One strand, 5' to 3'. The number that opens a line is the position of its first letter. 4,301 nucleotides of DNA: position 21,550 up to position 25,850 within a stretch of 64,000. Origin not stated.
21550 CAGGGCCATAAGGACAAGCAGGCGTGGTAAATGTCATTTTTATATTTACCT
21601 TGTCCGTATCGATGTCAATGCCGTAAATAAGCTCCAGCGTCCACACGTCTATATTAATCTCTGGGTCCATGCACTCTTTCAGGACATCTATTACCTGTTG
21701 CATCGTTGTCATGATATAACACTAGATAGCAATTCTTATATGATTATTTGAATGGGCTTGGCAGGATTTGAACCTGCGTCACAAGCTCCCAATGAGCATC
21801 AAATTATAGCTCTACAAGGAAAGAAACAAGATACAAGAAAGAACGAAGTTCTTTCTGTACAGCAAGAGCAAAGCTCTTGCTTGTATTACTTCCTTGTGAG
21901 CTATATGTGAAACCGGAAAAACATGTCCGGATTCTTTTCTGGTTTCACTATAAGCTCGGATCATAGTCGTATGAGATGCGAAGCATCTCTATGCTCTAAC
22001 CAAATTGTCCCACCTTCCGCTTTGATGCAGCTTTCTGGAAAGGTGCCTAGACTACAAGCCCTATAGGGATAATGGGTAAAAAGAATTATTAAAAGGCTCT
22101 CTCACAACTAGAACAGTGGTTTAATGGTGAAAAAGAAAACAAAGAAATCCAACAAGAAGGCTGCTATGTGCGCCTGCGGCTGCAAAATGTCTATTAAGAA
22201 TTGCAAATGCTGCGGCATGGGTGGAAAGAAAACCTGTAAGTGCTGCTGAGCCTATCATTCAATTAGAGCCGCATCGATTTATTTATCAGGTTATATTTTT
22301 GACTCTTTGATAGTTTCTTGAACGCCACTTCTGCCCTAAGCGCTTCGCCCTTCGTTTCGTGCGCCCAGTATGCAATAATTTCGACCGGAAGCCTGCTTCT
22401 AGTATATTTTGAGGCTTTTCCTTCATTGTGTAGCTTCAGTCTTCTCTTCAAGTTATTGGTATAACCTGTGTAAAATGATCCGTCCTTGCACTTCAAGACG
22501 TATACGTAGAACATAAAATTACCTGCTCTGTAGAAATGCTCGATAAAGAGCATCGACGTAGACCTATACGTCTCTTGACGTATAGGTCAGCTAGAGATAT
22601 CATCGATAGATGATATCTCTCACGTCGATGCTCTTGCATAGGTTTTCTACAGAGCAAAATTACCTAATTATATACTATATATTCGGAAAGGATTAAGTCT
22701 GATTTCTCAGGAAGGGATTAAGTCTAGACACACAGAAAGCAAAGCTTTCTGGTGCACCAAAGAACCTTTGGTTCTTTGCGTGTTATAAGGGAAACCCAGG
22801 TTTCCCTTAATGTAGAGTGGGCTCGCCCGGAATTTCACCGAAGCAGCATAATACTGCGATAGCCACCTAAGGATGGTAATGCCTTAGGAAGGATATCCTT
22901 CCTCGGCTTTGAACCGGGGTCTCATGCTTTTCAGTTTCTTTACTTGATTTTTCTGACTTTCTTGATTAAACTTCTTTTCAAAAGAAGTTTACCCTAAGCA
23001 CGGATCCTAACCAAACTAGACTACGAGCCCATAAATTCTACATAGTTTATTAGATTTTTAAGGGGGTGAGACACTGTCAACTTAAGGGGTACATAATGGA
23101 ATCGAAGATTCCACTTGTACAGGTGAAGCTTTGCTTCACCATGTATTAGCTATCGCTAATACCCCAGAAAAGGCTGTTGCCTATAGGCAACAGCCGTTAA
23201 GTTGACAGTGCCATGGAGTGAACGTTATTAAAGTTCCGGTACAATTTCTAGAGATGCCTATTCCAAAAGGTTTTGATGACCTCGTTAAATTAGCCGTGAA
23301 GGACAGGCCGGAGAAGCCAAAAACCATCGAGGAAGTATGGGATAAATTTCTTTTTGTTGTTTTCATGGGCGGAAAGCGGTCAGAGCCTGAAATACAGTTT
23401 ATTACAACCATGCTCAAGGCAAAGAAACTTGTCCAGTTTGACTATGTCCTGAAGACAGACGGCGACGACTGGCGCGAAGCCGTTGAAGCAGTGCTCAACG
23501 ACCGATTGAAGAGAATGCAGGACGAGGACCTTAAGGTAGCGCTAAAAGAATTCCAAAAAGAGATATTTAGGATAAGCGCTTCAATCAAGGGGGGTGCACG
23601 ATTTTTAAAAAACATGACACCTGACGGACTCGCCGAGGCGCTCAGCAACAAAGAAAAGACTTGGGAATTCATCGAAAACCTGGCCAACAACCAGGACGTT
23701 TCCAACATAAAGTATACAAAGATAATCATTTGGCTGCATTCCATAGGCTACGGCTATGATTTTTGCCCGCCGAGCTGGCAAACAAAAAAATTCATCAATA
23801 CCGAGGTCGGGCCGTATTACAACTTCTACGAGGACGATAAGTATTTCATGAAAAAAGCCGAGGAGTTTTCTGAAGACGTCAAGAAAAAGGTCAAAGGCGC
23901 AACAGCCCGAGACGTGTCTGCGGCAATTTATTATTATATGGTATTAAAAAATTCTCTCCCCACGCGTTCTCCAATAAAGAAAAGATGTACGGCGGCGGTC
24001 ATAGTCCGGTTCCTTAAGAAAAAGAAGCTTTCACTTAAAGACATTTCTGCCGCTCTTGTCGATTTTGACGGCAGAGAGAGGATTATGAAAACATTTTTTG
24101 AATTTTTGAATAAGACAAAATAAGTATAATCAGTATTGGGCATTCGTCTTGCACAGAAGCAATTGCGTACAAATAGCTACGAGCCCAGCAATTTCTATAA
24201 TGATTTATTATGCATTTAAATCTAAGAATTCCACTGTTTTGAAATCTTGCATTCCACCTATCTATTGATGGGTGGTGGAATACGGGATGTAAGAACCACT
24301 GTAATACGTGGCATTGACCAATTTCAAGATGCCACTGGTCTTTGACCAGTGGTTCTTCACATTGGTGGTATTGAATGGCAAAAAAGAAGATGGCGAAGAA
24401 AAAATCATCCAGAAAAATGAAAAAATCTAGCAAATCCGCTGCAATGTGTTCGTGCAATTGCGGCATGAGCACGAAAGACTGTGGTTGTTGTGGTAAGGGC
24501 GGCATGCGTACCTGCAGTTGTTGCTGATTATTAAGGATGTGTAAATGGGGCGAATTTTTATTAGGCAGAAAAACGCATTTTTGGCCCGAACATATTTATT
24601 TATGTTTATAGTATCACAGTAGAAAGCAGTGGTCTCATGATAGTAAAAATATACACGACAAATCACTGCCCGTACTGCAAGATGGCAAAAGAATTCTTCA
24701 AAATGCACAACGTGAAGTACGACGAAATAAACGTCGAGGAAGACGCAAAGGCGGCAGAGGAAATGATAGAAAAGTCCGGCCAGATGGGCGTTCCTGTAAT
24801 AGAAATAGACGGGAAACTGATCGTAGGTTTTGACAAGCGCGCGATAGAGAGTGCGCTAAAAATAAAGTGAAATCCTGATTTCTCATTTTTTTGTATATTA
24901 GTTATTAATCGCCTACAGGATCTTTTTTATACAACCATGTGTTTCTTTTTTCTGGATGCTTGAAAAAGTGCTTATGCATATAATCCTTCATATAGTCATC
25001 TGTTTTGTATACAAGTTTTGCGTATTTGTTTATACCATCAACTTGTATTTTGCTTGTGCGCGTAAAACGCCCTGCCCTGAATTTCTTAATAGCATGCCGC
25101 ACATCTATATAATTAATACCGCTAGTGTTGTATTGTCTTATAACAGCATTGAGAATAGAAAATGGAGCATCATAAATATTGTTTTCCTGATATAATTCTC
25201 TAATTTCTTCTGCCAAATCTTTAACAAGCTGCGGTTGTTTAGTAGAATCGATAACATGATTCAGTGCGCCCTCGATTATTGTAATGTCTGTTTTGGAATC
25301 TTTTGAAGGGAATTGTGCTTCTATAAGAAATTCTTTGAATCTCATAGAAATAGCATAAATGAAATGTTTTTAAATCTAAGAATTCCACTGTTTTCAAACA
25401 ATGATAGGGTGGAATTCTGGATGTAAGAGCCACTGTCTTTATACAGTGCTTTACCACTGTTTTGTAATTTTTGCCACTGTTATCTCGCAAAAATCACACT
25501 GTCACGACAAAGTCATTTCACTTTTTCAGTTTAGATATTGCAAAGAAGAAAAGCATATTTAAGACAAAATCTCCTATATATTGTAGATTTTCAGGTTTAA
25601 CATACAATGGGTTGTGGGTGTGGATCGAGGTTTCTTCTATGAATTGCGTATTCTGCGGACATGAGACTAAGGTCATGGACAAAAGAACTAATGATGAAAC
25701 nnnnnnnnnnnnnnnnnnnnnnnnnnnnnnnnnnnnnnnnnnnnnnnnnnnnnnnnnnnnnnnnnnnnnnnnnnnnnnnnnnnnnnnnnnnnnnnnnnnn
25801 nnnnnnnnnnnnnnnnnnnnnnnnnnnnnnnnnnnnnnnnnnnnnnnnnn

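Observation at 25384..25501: Array of five CCACTGT boxes with ~2-turn spacing upstream of nrdR, including a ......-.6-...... palindrome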

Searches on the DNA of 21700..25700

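Call 48: search_rna_families(source=window, start=21700, end=25700, threshold=evalue, max_evalue=5)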
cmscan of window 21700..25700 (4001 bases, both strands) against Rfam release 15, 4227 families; matches with E-value up to 5: 5.
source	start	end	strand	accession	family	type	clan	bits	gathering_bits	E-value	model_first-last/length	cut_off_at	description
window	21829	21891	-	RF04352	Plastid-psbA-4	Cis-reg;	CL00153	23.3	56.8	1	1-61/61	no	Plastid-psbA-4 3UTR RNA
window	21831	21890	+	RF04344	Plastid-psbA-3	Cis-reg;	CL00153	22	48.4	1.2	1-57/57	no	Plastid-psbA-3 3UTR RNA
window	23479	23536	+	RF01276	sR53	Gene; snRNA; snoRNA; CD-box;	-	19.3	49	0.27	1-60/60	no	Small nucleolar RNA sR53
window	21752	21788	+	RF04354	Plastid-ycf2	Cis-reg;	-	19.2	65.7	2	1-75/75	no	Plastid-ycf2 5UTR RNA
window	24155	24281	-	RF02653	StyR-143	Gene; sRNA;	-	18.1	176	1.8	1-144/144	no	Salmonella enterica Typhi npcRNA 143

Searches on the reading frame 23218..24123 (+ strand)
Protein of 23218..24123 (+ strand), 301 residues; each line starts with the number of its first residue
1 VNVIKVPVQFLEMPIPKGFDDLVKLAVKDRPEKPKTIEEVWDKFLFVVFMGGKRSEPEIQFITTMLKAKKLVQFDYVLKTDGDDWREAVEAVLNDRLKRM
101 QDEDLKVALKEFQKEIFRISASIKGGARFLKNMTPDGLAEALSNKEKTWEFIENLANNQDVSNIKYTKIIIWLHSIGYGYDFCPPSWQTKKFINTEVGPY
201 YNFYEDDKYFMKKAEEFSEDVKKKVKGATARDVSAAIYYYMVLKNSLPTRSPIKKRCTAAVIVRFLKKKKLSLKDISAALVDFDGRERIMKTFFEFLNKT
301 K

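Call 10: search_protein_families(library=pfam, proteins=[window:23218-24123:+], max_evalue=0.01)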
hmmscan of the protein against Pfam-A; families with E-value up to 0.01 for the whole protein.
window:23218-24123:+ (301 aa): 1 family
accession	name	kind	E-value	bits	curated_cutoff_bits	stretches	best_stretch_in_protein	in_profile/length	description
PF12746.13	GNAT_acetyltran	-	0.0059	16.7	26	0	28-158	25-150/243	GNAT acetyltransferase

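Call 26: search_protein_families(library=phrogs, proteins=[window:23218-24123:+], max_evalue=0.01)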
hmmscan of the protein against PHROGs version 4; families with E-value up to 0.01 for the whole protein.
window:23218-24123:+ (301 aa): 0 families

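Call 35: search_solved_structures(query=window:23218-24123:+, max_evalue=1)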
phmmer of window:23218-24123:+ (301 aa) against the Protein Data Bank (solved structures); distinct sequences matched with E-value up to 1: 1.
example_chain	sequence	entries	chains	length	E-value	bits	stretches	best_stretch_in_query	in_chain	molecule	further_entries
5wl6_A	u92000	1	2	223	0.12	14.8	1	67-158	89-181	Engineered Chalcone Isomerase AncR7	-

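Call 43: find_homologous_proteins(query=window:23218-24123:+, max_evalue=0.001)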
Query window:23218-24123:+ (301 aa): 87 proteins with E <= 0.001 among 1080 candidates.
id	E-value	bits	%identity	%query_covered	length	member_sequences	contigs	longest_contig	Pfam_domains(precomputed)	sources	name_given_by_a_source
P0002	1.2e-188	643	100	96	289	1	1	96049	-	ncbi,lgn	-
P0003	6.5e-156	536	81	95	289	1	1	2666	-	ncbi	-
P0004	2.3e-147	508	78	95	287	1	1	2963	-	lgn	-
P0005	7.2e-137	473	70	95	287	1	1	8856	-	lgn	-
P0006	2.5e-133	462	69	94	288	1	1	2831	-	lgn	-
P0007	5.0e-131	454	68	96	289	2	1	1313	-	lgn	-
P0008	1.9e-129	449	67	95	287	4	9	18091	-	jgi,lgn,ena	-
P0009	1.2e-127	443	66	95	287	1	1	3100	-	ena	-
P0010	3.4e-127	442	68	96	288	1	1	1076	-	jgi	jgi:hypothetical protein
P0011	4.0e-127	441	67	96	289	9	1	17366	-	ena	-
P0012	1.3e-126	440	66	96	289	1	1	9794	-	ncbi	-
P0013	1.0e-124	434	64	95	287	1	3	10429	-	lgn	-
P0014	6.2e-124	431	66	95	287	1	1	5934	-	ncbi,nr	ncbi:MAG: hypothetical protein HY368_03135 [Candidatus Aenigmarchaeota archaeon]|nr:hypothetical pro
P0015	1.9e-120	420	64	96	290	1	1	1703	-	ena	-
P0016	4.3e-119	415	63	95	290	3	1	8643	-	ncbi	-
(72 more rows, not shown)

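Call 44: find_encoding_contigs(protein=P0003, flank=5000, max_places=3)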
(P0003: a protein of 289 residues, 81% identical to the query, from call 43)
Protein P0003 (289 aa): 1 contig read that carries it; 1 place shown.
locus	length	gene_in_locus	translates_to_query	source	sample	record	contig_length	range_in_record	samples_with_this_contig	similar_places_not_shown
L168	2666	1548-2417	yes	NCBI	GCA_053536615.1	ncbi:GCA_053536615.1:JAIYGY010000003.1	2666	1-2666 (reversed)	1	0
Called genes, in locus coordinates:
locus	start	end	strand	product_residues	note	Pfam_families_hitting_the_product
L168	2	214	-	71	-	?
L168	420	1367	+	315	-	PF02661:Fic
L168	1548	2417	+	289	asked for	-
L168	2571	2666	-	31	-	?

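Call 45: find_encoding_contigs(protein=P0004, flank=5000, max_places=3)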
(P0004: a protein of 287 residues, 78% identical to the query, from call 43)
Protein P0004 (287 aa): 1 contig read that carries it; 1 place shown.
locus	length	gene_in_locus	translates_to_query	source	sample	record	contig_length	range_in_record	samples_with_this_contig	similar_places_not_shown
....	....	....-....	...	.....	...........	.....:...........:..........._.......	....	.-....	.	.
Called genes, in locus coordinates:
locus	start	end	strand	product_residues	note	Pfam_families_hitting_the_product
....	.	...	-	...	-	?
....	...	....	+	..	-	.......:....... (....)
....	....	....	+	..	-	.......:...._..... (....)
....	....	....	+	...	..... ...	-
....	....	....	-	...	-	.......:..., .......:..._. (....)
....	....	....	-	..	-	?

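Call 46: find_encoding_contigs(protein=P0005, flank=6000, max_places=3)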
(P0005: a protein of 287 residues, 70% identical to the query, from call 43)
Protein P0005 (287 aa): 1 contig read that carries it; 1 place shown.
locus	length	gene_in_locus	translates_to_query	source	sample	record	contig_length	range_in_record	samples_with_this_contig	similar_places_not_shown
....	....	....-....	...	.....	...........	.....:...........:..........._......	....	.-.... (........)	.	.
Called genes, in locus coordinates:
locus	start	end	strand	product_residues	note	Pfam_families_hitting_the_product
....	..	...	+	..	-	-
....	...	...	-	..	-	-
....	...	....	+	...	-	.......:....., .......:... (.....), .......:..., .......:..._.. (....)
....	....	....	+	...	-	-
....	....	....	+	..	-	-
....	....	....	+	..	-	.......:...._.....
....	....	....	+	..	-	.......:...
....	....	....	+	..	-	-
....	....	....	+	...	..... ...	-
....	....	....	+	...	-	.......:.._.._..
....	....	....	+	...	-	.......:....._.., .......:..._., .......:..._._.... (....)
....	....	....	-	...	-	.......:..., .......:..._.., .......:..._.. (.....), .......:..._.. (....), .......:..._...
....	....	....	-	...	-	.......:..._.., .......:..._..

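Call 49: find_encoding_contigs(protein=P0008, flank=5000, max_places=4)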
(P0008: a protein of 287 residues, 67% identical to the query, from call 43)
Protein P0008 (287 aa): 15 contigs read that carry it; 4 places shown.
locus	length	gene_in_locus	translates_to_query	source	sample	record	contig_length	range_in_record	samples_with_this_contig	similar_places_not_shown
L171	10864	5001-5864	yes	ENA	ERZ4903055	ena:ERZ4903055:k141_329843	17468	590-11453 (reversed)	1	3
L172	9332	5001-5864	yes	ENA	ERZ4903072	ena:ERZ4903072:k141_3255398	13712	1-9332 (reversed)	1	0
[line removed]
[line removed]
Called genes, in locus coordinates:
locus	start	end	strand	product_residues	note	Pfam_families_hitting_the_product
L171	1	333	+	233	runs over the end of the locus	PF01209:Ubie_methyltran, PF13489:Methyltransf_23, PF13847:Methyltransf_31, PF08241:Methyltransf_11, PF08242:Methyltransf_12 (weak), PF13649:Methyltransf_25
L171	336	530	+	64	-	-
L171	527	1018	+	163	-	-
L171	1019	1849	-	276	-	PF25133:TYW2_N_2, PF02475:TRM5-TYW2_MTfase, PF13847:Methyltransf_31 (weak)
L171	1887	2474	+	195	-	PF13238:AAA_18, PF13671:AAA_33 (faint), PF13207:AAA_17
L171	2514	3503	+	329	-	PF02729:OTCace_N, PF00185:OTCace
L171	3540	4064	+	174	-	PF00160:Pro_isomerase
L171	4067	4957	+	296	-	PF03144:GTP_EFTU_D2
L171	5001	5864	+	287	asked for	-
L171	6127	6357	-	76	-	PF07927:HicA_toxin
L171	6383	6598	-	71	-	PF21748:UPF0150 (weak), PF08972:DUF1902 (weak), PF15919:HicB_lk_antitox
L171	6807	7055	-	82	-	-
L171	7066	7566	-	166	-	-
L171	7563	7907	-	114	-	PF01978:TrmB (weak)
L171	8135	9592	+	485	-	PF00587:tRNA-synt_2b, PF03129:HGTP_anticodon, PF09180:ProRS-C_1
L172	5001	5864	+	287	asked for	-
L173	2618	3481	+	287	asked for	-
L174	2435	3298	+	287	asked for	-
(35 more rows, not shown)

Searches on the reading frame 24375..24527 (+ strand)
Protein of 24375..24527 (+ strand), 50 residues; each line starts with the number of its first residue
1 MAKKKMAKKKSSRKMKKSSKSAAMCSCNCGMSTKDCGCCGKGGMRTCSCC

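Call 10: search_protein_families(library=pfam, proteins=[window:24375-24527:+], max_evalue=0.01)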
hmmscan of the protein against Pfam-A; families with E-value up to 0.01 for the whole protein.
window:24375-24527:+ (50 aa): 0 families

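Call 26: search_protein_families(library=phrogs, proteins=[window:24375-24527:+], max_evalue=0.01)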
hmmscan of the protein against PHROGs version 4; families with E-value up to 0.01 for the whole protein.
window:24375-24527:+ (50 aa): 0 families

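Call 30: find_homologous_proteins(query=window:24375-24527:+, max_evalue=0.01)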
Query window:24375-24527:+: no candidate shares three 5-residue words with the query. No homologue found.

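Call 69: find_encoding_contigs(protein=window:24375-24527:+, flank=1000, max_places=3)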
Protein window:24375-24527:+ (50 aa): no gene with exactly this product is on record in the collection.

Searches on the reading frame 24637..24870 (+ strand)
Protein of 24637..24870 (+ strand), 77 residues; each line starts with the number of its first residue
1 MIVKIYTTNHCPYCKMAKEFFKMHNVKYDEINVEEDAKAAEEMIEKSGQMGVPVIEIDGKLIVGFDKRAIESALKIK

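Call 10: search_protein_families(library=pfam, proteins=[window:24637-24870:+], max_evalue=0.01)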
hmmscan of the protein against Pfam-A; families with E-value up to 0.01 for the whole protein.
window:24637-24870:+ (77 aa): 6 families
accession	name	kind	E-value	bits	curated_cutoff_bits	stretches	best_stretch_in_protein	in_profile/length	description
PF00462.30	Glutaredoxin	-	3.8e-22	78.7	22.9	1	3-62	1-60/60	Glutaredoxin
PF13417.12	GST_N_3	-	1.2e-06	29.1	22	1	6-63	2-58/75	Glutathione S-transferase, N-terminal domain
PF13192.12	Thioredoxin_3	-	1.1e-05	25.8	24.8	1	1-62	1-60/76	Thioredoxin domain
PF05768.20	Glrx-like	-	0.0021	18.8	26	1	3-59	2-57/77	Glutaredoxin-like domain (DUF836)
PF13098.12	Thioredoxin_2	-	0.0037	18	27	1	4-49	10-53/104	Thioredoxin-like domain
PF01323.26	DSBA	-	0.0056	16.9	25.6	0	30-66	145-181/191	DSBA-like thioredoxin domain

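Call 21: find_encoding_contigs(protein=window:24637-24870:+, flank=3000, max_places=10)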
Protein window:24637-24870:+ (77 aa): 2 contigs read that carry it; 2 places shown.
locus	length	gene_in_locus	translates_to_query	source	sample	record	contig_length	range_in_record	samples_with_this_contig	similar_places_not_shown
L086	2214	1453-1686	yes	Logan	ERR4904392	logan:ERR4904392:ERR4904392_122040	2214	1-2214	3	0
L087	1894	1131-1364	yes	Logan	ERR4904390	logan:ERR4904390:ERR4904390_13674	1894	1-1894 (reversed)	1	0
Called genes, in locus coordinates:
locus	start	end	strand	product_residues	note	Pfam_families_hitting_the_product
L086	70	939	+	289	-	-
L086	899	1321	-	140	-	-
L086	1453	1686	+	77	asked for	PF00462:Glutaredoxin, PF13192:Thioredoxin_3 (weak), PF13417:GST_N_3 (weak)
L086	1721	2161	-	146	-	-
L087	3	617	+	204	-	?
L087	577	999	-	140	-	-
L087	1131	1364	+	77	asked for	PF00462:Glutaredoxin, PF13192:Thioredoxin_3 (weak), PF13417:GST_N_3 (weak)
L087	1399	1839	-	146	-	-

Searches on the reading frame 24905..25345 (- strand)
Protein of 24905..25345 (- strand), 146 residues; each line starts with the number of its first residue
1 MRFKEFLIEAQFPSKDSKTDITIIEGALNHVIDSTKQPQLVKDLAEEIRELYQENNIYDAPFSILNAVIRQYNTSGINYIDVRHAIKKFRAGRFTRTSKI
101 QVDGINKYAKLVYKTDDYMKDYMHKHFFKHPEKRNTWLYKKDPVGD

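Call 10: search_protein_families(library=pfam, proteins=[window:24905-25345:-], max_evalue=0.01)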
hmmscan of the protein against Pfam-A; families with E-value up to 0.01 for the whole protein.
window:24905-25345:- (146 aa): 0 families

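Call 20: find_encoding_contigs(protein=window:24905-25345:-, flank=3000, max_places=10)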
Protein window:24905-25345:- (146 aa): 2 contigs read that carry it; 2 places shown.
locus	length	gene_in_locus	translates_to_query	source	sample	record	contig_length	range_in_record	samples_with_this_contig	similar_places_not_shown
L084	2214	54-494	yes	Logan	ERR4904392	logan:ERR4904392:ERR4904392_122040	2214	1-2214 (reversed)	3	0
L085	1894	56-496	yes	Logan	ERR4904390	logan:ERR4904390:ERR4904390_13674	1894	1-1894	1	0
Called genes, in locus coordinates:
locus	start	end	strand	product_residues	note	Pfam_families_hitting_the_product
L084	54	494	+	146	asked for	-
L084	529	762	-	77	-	PF00462:Glutaredoxin, PF13192:Thioredoxin_3 (weak), PF13417:GST_N_3 (weak)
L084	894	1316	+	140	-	-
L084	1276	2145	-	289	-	-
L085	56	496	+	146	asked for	-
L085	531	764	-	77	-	PF00462:Glutaredoxin, PF13192:Thioredoxin_3 (weak), PF13417:GST_N_3 (weak)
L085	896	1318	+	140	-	-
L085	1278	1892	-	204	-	?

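Call 26: search_protein_families(library=phrogs, proteins=[window:24905-25345:-], max_evalue=0.01)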
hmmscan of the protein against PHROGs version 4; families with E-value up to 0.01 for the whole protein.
window:24905-25345:- (146 aa): 0 families

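Call 29: find_homologous_proteins(query=window:24905-25345:-, max_evalue=0.001)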
Query window:24905-25345:- (146 aa): 1 proteins with E <= 0.001 among 3 candidates.
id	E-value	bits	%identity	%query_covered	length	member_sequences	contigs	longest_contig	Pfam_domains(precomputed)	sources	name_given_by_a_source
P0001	1.4e-92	325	100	100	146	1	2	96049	-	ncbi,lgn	-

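Call 36: search_solved_structures(query=window:24905-25345:-, max_evalue=1)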
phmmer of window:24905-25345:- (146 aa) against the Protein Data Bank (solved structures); distinct sequences matched with E-value up to 1: 2.
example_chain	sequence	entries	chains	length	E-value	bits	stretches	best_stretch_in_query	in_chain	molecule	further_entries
5t1q_A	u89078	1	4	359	0.77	13.4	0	30-71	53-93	N-acetylmuramoyl-L-alanine amidase domain-containing protein SAOUHSC_02979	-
2ogg_A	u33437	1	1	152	0.82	13.4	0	23-98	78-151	Trehalose operon transcriptional repressor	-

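Call 63: predict_structure(protein=window:24905-25345:-)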
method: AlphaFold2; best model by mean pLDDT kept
length: 146 residues; sequences in the alignment: 1
mean_pLDDT: 44.4   pTM: 0.38
mean pLDDT of the five models: 44.4, 43.6, 43.4, 42.8, 38.3
residues with pLDDT >= 90: 0; 70-90: 0; 50-70: 39; < 50: 107
segments of 3 or more residues with pLDDT < 50: 1-23, 55-64, 66-77, 79-82, 92-146
pLDDT, mean of each block of 10 residues (from residue 1): 34 41 52 54 61 50 48 45 51 40 36 37 42 37 35
secondary structure, 60 per line:
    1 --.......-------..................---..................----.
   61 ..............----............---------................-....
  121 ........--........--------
elements in order: H3-9 H17-34 H38-55 H60-74 H79-90 H100-115 H117-128 H131-138

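Call 65: search_protein_representatives(protein=window:24905-25345:-)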
Query: 146 residues. Proteins with E-value up to 0.001 (for the whole library): 2; up to 1e-10: 1; up to 1e-30: 1. The best 2 are listed.
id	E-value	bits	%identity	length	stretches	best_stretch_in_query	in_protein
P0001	4.5e-93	325.3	100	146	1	1-146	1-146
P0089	1.8e-08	51.2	27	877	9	20-82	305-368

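Call 66: search_protein_families(library=pfam, proteins=[P0089], max_evalue=0.01)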
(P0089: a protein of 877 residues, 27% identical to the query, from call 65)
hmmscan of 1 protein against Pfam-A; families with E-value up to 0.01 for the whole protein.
P0089 (877 aa): 10 families
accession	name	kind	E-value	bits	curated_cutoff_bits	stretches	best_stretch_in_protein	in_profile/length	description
PF03603.18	DNA_III_psi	-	1e-10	42.4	22.2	0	187-219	26-58/127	DNA polymerase III psi subunit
PF07157.17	DNA_circ_N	-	6.9e-09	36.5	21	0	470-503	47-80/88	DNA circularisation protein N-terminus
PF09298.16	FAA_hydrolase_N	-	1.1e-05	26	25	0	393-425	62-94/105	Fumarylacetoacetase N-terminal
PF20275.3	CTD10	-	2.1e-05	25.5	28.1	0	442-496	46-100/134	C-terminal domain 10 of the ABC-three component (ABC-3C) systems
PF15946.10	DUF4754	-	6.7e-05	23.5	27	0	384-420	19-55/80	Domain of unknown function (DUF4754)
PF14277.12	DUF4364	-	0.00021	21.6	26.9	0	399-490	35-128/162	Domain of unknown function (DUF4364)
PF07795.16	DUF1635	-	0.0003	21.2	27.2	0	184-290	43-148/223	Protein of unknown function (DUF1635)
PF07341.16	DUF1473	-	0.00047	20.4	25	0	788-822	123-157/163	Protein of unknown function (DUF1473)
PF04825.18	Rad21_Rec8_N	-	0.00049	20.7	23.1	0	191-259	35-100/110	N terminus of Rad21 / Rec8 like protein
PF07882.17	Fucose_iso_N2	-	0.0024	18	22.3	0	183-224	76-117/180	L-fucose isomerase, second N-terminal domain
